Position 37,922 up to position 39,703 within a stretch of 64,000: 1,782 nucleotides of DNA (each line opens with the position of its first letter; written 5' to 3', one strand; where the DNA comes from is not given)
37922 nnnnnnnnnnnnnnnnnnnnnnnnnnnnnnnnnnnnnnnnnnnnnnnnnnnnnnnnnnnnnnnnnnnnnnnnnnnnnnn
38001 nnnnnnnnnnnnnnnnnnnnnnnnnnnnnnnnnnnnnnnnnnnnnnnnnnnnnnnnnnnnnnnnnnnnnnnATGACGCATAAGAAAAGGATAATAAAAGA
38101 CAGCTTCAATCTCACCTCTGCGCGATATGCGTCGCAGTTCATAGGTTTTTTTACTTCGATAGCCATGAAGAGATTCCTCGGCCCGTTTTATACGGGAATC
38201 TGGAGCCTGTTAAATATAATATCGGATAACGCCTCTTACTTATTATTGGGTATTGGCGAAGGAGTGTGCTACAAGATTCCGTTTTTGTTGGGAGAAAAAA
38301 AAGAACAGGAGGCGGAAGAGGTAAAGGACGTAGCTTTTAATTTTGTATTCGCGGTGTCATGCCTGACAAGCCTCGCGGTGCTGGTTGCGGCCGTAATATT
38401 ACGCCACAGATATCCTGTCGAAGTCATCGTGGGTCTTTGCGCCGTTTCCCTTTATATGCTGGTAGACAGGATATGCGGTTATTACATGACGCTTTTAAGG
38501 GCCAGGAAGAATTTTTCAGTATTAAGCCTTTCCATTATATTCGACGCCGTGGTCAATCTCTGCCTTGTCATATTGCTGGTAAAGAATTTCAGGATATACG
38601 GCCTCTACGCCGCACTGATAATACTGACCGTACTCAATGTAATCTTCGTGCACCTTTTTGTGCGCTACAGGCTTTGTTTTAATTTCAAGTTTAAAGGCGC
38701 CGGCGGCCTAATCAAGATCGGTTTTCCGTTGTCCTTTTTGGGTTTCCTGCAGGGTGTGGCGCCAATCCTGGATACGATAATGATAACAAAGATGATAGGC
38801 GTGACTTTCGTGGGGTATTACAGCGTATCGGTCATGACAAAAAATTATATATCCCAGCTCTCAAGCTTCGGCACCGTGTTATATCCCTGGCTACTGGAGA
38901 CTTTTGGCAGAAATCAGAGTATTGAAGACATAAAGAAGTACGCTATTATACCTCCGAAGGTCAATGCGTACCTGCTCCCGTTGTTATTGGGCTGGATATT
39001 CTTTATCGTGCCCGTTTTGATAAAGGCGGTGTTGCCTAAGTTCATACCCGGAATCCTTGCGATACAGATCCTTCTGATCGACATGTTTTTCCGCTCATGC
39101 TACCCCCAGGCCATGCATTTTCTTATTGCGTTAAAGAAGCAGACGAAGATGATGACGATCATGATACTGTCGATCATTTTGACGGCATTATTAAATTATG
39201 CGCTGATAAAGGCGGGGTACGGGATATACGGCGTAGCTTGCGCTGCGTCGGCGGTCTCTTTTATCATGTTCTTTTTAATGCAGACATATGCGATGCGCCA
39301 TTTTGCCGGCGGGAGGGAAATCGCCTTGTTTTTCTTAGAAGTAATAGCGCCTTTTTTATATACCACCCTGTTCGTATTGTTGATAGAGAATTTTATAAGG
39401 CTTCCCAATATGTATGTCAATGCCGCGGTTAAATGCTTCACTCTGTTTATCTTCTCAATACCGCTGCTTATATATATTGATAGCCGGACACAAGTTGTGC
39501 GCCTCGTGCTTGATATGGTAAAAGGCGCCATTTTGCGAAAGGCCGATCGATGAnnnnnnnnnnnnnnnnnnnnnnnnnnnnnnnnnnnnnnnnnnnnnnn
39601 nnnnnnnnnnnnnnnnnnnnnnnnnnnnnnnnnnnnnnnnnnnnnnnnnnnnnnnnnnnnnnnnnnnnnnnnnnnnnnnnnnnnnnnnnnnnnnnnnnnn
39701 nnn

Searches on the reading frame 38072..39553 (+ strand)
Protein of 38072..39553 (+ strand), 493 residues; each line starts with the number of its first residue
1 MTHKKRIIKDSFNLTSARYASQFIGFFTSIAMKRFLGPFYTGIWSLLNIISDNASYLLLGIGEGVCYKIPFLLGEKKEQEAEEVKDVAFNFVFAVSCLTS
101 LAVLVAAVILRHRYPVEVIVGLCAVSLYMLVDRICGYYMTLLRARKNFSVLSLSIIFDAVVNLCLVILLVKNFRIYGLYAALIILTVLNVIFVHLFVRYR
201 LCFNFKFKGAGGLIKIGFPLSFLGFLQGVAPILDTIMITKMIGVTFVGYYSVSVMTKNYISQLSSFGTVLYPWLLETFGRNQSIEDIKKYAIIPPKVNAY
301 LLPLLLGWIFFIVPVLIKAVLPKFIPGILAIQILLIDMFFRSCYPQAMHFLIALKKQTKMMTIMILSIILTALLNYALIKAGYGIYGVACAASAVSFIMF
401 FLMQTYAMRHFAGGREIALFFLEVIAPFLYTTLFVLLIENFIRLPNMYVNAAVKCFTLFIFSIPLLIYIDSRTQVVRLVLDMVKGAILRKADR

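Call 69: search_protein_families(library=pfam, proteins=[window:38072-39553:+], max_evalue=0.001)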
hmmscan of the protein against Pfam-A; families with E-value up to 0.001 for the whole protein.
window:38072-39553:+ (493 aa): 2 families
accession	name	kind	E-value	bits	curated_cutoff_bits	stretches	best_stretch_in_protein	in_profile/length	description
PF13440.11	Polysacc_synt_3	-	3.7e-10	39.9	23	1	76-263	39-227/293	Polysaccharide biosynthesis protein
PF01943.22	Polysacc_synt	-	7.5e-09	35.8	28.2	1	83-277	72-273/274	Polysaccharide biosynthesis protein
